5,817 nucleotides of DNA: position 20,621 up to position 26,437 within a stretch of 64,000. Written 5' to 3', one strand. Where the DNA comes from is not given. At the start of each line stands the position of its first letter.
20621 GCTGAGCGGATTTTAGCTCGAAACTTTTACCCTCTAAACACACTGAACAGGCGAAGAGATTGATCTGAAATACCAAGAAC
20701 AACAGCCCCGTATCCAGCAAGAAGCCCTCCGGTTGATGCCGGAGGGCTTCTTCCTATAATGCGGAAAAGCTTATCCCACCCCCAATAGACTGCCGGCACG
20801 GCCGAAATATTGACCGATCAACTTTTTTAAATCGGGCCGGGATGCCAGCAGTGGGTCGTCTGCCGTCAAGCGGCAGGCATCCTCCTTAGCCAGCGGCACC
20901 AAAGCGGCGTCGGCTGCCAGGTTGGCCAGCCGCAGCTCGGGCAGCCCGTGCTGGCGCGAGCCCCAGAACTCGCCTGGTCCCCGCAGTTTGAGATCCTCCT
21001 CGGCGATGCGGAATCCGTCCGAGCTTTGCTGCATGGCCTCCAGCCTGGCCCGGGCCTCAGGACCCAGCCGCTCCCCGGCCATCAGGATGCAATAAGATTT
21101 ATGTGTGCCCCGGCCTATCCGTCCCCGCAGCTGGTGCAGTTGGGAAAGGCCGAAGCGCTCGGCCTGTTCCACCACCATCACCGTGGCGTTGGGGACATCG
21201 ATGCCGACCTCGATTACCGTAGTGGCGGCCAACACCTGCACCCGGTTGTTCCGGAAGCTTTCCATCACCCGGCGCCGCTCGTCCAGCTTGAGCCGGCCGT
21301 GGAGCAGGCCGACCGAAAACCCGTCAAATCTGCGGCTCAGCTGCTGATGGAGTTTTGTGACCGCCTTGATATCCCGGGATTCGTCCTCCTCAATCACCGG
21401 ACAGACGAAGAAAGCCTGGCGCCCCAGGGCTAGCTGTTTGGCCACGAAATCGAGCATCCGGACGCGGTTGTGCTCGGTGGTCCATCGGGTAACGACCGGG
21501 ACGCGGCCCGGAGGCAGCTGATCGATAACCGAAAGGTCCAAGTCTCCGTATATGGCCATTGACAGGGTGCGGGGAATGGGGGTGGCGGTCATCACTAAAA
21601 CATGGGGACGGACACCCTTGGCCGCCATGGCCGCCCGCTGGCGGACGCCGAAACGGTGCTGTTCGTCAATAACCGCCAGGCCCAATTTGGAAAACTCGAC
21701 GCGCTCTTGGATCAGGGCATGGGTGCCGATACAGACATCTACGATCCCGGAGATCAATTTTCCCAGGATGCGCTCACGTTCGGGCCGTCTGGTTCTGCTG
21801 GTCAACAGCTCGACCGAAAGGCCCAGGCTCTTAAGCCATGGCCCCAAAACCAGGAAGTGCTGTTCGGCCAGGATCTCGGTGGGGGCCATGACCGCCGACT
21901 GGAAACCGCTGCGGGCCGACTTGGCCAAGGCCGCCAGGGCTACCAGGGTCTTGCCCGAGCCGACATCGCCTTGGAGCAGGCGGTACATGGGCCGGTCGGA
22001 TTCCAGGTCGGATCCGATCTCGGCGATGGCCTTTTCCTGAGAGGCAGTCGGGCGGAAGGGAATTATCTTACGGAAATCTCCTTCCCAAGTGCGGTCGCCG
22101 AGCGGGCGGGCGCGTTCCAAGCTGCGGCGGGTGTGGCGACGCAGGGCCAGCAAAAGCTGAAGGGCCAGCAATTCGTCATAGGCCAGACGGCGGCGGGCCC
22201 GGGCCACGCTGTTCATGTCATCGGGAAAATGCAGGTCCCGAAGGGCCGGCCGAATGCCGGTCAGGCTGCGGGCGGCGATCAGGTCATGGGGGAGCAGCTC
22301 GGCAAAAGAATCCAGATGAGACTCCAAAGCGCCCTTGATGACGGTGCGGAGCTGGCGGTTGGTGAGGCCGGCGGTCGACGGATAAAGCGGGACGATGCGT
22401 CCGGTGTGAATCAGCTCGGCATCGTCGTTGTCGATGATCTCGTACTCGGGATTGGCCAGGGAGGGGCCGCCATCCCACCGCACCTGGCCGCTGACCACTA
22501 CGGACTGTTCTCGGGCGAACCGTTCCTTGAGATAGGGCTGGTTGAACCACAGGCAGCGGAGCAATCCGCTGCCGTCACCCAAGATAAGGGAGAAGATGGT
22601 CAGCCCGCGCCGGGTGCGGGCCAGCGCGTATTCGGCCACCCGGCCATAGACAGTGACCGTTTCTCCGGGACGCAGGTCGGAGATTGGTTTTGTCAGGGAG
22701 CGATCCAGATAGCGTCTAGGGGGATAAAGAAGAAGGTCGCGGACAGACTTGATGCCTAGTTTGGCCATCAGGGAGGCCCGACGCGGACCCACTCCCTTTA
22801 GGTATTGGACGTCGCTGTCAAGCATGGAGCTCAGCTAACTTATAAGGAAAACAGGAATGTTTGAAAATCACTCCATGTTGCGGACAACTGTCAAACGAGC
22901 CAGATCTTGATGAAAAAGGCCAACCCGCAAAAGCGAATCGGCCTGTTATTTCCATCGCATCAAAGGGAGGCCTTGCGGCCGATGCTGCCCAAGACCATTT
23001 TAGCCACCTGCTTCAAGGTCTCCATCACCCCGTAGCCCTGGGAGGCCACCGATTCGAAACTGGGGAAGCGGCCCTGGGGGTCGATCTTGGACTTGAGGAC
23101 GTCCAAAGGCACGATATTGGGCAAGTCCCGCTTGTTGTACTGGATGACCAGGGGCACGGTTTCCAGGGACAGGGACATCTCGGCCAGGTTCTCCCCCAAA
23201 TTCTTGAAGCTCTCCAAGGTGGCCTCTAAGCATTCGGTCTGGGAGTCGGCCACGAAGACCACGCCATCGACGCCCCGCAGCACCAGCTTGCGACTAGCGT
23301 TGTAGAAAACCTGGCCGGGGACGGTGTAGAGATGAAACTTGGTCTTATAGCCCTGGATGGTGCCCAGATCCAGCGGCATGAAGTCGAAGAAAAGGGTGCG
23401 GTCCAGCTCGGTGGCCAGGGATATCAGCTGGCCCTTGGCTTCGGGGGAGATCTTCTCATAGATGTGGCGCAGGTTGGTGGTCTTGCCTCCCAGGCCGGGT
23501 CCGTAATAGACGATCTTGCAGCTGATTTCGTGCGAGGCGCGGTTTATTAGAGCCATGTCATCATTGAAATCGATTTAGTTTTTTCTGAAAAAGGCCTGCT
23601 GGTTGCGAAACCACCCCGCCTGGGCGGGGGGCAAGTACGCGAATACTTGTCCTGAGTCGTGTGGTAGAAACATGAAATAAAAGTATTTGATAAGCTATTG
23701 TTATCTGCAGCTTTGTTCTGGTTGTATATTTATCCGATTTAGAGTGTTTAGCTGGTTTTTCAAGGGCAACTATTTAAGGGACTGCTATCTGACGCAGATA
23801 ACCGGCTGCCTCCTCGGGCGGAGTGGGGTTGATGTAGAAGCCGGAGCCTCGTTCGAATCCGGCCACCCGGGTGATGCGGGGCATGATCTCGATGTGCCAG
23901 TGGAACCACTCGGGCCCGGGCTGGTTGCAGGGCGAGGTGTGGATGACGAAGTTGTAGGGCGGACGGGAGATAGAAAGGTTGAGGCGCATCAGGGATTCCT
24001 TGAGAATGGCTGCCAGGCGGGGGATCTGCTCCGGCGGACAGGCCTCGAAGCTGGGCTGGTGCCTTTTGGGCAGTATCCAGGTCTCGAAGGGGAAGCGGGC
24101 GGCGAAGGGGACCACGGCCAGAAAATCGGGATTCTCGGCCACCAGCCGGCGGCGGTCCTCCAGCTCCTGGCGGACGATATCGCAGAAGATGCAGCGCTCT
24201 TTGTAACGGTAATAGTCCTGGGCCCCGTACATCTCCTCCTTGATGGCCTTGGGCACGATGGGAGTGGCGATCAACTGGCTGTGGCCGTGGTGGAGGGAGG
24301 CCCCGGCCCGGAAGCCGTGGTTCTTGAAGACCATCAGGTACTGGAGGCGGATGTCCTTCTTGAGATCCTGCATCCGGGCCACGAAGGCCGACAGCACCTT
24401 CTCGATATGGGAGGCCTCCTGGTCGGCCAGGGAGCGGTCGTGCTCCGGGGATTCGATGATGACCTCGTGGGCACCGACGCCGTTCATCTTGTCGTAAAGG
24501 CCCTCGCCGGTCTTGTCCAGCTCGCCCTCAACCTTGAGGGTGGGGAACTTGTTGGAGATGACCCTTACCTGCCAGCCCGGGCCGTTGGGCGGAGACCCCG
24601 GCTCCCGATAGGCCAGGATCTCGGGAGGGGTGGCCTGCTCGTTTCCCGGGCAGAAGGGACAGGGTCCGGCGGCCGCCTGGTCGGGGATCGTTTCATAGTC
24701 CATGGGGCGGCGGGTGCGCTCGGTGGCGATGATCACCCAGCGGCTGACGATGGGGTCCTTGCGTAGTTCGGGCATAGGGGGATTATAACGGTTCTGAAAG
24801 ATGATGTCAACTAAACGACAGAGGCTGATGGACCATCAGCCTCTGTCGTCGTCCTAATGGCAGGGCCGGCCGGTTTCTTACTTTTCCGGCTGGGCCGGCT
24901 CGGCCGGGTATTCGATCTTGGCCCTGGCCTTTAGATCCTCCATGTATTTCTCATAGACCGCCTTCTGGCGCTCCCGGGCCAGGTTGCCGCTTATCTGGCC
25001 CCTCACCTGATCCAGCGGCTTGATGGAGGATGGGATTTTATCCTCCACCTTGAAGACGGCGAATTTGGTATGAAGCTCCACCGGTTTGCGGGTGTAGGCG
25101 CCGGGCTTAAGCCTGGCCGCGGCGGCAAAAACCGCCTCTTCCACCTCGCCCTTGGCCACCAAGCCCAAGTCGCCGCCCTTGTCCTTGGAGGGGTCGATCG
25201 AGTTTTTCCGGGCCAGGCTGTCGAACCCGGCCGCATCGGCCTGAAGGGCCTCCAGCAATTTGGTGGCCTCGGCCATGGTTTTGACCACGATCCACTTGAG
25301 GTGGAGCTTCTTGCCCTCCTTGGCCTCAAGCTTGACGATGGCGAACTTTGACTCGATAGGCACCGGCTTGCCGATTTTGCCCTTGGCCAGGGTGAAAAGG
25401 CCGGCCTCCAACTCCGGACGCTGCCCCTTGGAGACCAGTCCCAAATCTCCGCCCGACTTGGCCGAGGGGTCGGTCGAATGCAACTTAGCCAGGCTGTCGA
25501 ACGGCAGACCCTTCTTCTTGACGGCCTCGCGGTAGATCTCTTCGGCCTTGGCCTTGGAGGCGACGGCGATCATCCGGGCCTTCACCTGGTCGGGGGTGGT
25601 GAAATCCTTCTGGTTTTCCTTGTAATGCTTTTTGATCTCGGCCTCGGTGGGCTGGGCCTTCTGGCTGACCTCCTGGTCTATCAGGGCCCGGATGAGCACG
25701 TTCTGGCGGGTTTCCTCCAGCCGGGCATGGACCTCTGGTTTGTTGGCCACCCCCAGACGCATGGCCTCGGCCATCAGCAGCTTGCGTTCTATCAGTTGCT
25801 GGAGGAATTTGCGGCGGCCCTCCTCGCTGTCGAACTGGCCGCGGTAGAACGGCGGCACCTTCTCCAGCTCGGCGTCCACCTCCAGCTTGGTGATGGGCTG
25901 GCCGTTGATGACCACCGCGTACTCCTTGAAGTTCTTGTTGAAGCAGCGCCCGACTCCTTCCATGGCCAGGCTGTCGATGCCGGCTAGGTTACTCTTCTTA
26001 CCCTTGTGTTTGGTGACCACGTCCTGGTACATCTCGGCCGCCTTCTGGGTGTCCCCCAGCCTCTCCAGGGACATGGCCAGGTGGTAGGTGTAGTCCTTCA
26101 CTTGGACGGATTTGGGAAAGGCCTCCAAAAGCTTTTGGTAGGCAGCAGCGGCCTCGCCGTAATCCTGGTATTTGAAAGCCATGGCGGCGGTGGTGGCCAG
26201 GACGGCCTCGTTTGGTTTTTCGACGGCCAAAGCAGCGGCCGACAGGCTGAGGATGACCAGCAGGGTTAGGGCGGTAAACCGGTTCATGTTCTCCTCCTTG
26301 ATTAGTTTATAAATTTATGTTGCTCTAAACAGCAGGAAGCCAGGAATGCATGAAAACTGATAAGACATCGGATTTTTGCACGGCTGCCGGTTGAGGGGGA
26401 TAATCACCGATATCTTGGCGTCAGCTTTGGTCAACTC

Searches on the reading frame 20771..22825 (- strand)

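Call 70: search_protein_families(library=pfam, proteins=[window:20771-22825:-], max_evalue=0.00001)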
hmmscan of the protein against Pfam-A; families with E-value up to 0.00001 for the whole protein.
window:20771-22825:- (684 aa): 6 families
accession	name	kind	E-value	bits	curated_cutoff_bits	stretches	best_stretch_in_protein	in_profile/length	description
PF17191.10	RecG_wedge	-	4.1e-31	108.2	23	1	5-167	1-159/162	RecG wedge domain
PF00270.35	DEAD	-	8.6e-22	78.1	26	1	261-421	2-164/167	DEAD/DEAH box helicase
PF00271.37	Helicase_C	-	9.1e-21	74.6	23.5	1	489-572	28-108/110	Helicase conserved C-terminal domain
PF19833.4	RecG_dom3_C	-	9.9e-12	45.2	26.8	1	602-661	2-62/87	ATP-dependent DNA helicase RecG, domain 3, C-terminal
PF01336.31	tRNA_anti-codon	-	9.3e-09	35.6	27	1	57-131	1-75/75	OB-fold nucleic acid binding domain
PF04851.21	ResIII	-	1.5e-07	31.9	22.5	1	258-416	3-162/164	Type III restriction enzyme, res subunit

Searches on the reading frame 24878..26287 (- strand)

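Call 70: search_protein_families(library=pfam, proteins=[window:24878-26287:-], max_evalue=0.00001)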
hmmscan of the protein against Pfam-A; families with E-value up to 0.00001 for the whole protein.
window:24878-26287:- (469 aa): 6 families
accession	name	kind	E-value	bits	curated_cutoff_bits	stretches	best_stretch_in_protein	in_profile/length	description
PF00639.27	Rotamase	-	4.3e-24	85.8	21.7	2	243-321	17-96/97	PPIC-type PPIASE domain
PF13145.12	Rotamase_2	-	1.4e-22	81.2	27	2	213-325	1-110/121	PPIC-type PPIASE domain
PF13616.12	Rotamase_3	-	2.6e-19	70.3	22.5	2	220-321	5-113/116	PPIC-type PPIASE domain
PF13624.11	SurA_N_3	-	8.2e-08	32.7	27.2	1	107-190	25-117/162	SurA-like N-terminal domain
PF13174.12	TPR_6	-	1e-07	32.6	26.3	0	68-94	4-30/33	Tetratricopeptide repeat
PF13432.12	TPR_16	-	7.9e-06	26.7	32.7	0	41-92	11-59/65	Tetratricopeptide repeat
